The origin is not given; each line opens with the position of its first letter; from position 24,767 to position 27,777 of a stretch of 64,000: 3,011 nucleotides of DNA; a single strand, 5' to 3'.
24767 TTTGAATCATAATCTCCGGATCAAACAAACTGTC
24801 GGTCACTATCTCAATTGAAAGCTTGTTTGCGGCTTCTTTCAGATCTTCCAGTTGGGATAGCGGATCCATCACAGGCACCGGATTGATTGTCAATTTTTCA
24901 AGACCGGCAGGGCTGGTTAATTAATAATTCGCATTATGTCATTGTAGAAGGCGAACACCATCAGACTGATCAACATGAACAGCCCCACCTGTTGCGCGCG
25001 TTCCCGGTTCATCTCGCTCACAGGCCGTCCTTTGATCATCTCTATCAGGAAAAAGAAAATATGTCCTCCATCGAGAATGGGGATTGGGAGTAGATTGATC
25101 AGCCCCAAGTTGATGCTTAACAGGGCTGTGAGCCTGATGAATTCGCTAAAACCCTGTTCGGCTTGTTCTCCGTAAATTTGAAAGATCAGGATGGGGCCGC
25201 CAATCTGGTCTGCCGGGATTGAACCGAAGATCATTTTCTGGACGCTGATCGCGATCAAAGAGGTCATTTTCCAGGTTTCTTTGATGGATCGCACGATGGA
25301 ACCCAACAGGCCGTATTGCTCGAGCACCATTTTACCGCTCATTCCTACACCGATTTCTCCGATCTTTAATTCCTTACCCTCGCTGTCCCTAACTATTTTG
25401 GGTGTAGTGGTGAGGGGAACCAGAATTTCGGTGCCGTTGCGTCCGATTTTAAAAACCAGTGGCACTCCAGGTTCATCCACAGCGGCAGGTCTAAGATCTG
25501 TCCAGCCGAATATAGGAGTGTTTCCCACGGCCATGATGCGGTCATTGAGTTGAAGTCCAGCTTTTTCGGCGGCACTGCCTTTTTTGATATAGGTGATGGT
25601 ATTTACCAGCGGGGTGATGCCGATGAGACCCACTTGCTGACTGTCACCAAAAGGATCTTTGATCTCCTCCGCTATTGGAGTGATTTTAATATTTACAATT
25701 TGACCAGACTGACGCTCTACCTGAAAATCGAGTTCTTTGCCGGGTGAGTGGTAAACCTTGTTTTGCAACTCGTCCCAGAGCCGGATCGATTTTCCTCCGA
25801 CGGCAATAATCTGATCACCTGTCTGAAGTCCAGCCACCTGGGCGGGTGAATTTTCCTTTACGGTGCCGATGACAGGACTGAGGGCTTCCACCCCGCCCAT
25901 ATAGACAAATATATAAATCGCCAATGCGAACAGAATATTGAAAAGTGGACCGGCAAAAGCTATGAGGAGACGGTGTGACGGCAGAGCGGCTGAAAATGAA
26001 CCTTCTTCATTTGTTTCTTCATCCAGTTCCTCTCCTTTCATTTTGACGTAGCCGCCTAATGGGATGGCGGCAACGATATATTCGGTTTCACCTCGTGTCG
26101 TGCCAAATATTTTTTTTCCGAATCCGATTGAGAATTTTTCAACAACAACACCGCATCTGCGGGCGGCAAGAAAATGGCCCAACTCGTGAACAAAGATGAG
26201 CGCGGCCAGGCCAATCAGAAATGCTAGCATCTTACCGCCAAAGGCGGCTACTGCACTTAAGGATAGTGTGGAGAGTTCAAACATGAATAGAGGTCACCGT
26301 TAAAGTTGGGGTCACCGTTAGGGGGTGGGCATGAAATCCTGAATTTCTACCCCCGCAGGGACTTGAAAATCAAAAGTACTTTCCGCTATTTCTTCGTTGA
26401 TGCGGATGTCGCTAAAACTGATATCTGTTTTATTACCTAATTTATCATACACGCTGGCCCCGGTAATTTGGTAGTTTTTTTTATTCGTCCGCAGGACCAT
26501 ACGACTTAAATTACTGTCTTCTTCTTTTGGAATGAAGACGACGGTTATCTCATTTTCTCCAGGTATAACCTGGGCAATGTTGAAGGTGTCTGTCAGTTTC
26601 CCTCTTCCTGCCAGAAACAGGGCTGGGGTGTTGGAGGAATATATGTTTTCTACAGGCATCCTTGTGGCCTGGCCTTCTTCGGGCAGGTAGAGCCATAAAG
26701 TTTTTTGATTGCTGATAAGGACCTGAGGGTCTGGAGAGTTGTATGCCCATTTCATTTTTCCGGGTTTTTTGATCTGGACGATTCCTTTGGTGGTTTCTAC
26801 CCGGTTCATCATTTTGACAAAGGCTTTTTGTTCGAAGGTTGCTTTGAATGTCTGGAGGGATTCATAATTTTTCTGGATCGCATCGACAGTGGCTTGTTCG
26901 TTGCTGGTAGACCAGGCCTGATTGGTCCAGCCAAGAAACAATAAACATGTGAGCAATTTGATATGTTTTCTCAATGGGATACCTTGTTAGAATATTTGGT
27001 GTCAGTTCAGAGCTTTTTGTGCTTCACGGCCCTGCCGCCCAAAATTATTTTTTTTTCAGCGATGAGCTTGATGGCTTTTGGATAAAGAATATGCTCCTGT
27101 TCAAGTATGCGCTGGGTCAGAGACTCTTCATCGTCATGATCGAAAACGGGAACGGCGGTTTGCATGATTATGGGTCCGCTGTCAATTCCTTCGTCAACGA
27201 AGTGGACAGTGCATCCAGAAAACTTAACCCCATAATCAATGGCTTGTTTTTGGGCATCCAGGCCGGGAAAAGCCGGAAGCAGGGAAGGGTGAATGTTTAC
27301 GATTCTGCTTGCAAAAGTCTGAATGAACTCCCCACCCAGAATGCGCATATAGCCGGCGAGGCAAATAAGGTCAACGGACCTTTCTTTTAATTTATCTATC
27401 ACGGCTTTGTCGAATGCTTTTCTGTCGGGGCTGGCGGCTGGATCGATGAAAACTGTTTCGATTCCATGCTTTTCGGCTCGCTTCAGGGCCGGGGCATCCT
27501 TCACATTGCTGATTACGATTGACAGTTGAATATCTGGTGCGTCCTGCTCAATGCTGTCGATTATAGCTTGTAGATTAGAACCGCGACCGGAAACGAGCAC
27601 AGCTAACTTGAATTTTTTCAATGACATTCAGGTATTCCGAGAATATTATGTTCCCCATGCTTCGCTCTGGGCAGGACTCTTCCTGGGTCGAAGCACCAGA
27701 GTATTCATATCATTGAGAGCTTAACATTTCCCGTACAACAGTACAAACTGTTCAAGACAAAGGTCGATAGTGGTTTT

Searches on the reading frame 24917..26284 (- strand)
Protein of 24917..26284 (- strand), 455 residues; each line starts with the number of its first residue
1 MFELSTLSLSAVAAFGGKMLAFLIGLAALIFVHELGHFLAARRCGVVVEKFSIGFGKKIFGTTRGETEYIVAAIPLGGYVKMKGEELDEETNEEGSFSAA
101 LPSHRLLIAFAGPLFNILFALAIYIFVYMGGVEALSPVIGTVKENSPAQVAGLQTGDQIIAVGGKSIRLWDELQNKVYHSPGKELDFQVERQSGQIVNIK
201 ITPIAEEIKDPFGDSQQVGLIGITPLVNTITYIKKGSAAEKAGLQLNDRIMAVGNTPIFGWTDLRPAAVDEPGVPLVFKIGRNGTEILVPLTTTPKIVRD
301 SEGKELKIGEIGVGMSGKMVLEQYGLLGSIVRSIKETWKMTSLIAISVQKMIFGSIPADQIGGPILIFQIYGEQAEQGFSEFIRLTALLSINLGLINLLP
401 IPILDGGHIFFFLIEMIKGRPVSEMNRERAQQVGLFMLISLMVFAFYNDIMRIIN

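Call 7: search_protein_families(library=pfam, proteins=[window:24917-26284:-])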
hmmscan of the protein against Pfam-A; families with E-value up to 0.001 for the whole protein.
window:24917-26284:- (455 aa): 5 families
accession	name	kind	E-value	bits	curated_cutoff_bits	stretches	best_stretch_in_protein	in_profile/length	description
PF02163.28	Peptidase_M50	-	1.5e-69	234.2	27.2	1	21-440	1-220/221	Peptidase family M50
PF17820.7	PDZ_6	-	1.1e-18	67.2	27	2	138-191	1-54/54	PDZ domain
PF13180.12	PDZ_2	-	4.8e-16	59.2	27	2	137-193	14-71/80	PDZ domain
PF00595.29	PDZ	-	2.5e-15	57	23.2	2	136-175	26-65/81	PDZ domain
PF21558.3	Pept_S41_N_bact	-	3e-06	27.5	27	0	145-176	12-43/87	Bacteroidetes, Peptidase, S41 family, N-terminal domain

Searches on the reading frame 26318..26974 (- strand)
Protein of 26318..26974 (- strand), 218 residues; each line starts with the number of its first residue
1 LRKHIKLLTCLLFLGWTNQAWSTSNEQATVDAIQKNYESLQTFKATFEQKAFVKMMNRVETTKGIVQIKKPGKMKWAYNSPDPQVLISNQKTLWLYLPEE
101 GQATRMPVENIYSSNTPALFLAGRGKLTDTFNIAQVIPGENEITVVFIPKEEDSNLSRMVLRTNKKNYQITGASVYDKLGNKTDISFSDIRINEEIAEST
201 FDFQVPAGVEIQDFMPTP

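Call 7: search_protein_families(library=pfam, proteins=[window:26318-26974:-])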
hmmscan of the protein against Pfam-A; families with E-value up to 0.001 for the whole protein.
window:26318-26974:- (218 aa): 1 family
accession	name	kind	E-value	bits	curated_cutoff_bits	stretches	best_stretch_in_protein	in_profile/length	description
PF03548.22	LolA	-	4.8e-39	134.2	23.6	1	39-204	2-165/165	Outer membrane lipoprotein carrier protein LolA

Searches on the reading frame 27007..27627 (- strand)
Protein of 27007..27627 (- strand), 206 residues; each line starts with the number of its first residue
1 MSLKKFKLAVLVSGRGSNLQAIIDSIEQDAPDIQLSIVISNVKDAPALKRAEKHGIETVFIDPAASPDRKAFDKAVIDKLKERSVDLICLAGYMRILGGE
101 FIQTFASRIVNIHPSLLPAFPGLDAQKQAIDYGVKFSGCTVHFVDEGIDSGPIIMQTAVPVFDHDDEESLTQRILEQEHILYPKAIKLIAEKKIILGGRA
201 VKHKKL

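Call 7: search_protein_families(library=pfam, proteins=[window:27007-27627:-])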
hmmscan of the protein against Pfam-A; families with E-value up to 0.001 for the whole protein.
window:27007-27627:- (206 aa): 1 family
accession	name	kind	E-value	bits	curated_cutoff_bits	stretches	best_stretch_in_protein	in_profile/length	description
PF00551.24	Formyl_trans_N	-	4.8e-58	196.3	26.1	1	7-186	2-181/181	Formyl transferase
